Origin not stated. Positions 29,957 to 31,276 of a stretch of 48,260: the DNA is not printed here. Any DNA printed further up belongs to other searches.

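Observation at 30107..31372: Cobalamin-riboswitch-like leader controlling a PEP-CTERM propeller-like surface protein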

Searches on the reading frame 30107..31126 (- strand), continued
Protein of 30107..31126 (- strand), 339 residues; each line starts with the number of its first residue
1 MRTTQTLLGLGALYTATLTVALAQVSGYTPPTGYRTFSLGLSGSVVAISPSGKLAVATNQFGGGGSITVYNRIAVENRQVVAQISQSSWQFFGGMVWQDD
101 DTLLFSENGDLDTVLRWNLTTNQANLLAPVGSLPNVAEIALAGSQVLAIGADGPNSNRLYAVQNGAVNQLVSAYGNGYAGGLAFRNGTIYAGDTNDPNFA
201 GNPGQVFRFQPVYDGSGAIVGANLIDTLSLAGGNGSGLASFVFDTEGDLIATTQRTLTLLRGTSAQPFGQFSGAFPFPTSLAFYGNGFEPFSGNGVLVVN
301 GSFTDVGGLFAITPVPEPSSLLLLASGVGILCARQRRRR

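Call 77: search_protein_families(library=ncbifam, proteins=[P0035, L036:3890-5005:+, P0031], max_evalue=0.1)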
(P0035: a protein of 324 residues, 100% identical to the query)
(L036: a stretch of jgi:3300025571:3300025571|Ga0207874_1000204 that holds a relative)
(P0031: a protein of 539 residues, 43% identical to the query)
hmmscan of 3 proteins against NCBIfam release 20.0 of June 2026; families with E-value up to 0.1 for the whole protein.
P0035 (324 aa): 2 families
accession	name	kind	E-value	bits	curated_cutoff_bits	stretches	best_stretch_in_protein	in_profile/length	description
NF033170.0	lipo_LIC13355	subfamily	0.0011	18.2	120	1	99-135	112-148/273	LIC_13355 family lipoprotein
NF041540.1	dockerin_GC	domain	0.0042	17.4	29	1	271-324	10-67/67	GC-type dockerin domain-anchored protein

L036:3890-5005:+ (372 aa): 0 families

P0031 (539 aa): 1 family
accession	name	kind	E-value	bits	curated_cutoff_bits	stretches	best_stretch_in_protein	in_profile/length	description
NF033170.0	lipo_LIC13355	subfamily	0.0085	15.3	120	1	376-410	115-149/273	LIC_13355 family lipoprotein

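Call 82: find_encoding_contigs(protein=P0031, flank=4000, max_places=1)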
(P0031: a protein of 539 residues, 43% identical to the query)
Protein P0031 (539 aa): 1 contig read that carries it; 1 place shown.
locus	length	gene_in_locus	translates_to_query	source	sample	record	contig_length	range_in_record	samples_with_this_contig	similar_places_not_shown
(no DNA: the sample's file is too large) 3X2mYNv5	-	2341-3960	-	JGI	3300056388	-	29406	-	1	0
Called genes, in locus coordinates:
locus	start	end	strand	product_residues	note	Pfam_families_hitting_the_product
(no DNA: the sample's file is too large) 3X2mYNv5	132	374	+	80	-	-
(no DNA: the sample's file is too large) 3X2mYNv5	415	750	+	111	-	PF25857:DUF7957 (weak)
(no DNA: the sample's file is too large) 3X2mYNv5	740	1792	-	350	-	PF01408:GFO_IDH_MocA, PF22725:GFO_IDH_MocA_C3, PF02894:GFO_IDH_MocA_C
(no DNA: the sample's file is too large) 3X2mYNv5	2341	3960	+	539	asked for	-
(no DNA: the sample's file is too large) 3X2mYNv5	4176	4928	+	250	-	PF07596:SBP_bac_10 (weak)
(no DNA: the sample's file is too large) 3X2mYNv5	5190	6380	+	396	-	PF06452:CBM9_1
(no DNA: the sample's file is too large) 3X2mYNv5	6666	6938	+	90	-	PF14622:Ribonucleas_3_3, PF00636:Ribonuclease_3 (weak)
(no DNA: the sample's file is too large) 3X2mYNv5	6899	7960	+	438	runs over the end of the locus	PF02463:SMC_N (weak), PF13175:AAA_15 (faint), PF13304:AAA_21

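Call 83: find_encoding_contigs(protein=P0058, flank=4000, max_places=1)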
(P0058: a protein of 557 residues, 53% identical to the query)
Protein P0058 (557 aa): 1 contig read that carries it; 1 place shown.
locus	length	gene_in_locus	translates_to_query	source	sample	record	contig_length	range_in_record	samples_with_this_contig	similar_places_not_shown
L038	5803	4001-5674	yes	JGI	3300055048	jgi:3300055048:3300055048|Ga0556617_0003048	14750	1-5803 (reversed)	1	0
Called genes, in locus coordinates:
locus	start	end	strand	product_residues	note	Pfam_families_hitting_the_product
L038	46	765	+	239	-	PF00027:cNMP_binding, PF13545:HTH_Crp_2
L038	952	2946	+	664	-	PF25107:VWA7_N (faint), PF01477:PLAT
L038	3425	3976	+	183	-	PF01923:Cob_adeno_trans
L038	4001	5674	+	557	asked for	-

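Call 92: search_protein_families(library=pfam, proteins=[L009:6181-8418:+, L010:5672-6484:+, L010:6717-7835:+, L003:6561-7142:+, L003:7205-8239:+, L007:6056-6919:+, L022:2869-3606:+, L016:5009-5779:+, L024:6086-7495:+, L006:5047-6717:+], max_evalue=0.0001)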
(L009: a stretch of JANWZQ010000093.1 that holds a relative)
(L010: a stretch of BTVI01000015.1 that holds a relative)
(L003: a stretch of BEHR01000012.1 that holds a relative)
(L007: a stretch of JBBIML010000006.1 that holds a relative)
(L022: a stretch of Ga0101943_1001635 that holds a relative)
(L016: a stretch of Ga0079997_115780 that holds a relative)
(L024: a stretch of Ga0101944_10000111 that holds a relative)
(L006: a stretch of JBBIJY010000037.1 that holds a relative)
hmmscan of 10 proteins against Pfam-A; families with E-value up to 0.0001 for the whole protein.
L009:6181-8418:+ (745 aa): 0 families

L010:5672-6484:+ (270 aa): 1 family
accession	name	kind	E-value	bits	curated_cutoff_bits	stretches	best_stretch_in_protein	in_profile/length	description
PF07963.17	N_methyl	-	1.8e-08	34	21.2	1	15-38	4-27/27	Prokaryotic N-terminal methylation motif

L010:6717-7835:+ (372 aa): 1 family
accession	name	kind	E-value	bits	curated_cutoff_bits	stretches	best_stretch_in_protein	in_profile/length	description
PF02445.21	NadA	-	4.8e-98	328.3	27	1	21-360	2-294/295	Quinolinate synthetase A protein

L003:6561-7142:+ (193 aa): 0 families

L003:7205-8239:+ (344 aa): 1 family
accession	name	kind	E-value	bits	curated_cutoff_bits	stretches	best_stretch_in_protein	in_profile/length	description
PF13609.12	Porin_4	-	8.4e-05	23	27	0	125-274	150-307/310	Gram-negative porin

L007:6056-6919:+ (287 aa): 4 families
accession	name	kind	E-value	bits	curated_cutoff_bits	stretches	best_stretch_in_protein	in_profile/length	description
PF08281.18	Sigma70_r4_2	-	1e-17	64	25.7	1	218-270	2-54/54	Sigma-70, region 4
PF04542.20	Sigma70_r2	-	1.3e-14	54.1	24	1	110-176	1-69/71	Sigma-70 region 2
PF04545.22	Sigma70_r4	-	4e-13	49.1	24.1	1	223-271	1-49/50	Sigma-70, region 4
PF07638.17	Sigma70_ECF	-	1.1e-08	35.6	21.1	1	93-274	5-183/185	ECF sigma factor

L022:2869-3606:+ (245 aa): 3 families
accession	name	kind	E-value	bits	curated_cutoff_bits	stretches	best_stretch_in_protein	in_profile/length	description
PF14622.11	Ribonucleas_3_3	-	7.9e-38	129.9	35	1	26-150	2-124/128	Ribonuclease-III-like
PF00636.31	Ribonuclease_3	-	1.8e-24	86.9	27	1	48-138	1-102/102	Ribonuclease III domain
PF00035.32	dsrm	-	1.3e-17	64.6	23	1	167-232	1-65/66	Double-stranded RNA binding motif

L016:5009-5779:+ (256 aa): 0 families

L024:6086-7495:+ (469 aa): 0 families

L006:5047-6717:+ (556 aa): 0 families
